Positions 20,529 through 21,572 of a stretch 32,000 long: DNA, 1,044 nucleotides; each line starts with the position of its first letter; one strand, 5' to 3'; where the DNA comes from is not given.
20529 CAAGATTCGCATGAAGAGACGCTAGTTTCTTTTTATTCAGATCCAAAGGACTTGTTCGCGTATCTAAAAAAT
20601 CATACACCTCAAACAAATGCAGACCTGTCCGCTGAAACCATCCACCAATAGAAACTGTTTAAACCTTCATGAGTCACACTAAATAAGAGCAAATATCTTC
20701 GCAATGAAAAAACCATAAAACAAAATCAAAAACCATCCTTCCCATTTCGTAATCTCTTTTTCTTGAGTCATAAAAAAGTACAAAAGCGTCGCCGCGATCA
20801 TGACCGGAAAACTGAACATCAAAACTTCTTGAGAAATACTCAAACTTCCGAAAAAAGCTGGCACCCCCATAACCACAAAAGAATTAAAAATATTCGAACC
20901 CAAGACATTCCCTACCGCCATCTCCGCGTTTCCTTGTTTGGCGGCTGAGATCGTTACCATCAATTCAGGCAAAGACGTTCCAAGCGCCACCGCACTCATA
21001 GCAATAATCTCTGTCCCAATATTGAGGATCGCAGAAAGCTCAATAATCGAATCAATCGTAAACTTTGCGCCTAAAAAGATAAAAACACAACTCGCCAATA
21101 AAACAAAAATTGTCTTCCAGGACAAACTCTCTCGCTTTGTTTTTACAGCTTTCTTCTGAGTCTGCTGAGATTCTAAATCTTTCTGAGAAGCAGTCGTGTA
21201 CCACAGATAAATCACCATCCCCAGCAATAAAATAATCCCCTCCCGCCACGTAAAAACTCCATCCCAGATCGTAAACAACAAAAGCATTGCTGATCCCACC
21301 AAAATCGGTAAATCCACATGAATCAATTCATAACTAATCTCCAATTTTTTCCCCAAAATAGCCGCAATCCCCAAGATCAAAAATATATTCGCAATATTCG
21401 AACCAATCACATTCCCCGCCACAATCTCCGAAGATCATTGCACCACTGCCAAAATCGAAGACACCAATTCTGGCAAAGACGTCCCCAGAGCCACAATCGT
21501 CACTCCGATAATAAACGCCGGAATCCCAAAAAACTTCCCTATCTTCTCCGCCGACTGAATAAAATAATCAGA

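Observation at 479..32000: Giant-protein island built around a lone T4SS coupling ATPase: candidate surface attachment or transfer apparatus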

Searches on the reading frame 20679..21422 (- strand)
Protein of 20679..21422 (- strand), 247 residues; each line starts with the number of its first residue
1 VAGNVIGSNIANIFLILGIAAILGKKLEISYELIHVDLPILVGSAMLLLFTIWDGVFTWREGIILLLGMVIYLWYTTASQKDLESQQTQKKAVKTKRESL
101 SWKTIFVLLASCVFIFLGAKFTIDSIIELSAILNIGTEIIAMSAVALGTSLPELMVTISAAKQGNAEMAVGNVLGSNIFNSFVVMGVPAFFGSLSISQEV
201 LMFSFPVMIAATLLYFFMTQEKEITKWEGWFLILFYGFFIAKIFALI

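Call 6: search_protein_families(library=pfam, proteins=[window:20679-21422:-], max_evalue=0.01)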
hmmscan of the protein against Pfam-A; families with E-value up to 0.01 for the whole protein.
window:20679-21422:- (247 aa): 1 family
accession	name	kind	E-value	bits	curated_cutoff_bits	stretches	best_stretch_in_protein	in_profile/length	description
PF01699.29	Na_Ca_ex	-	1.2e-40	139.4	24.9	2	105-241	3-147/151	Sodium/calcium exchanger protein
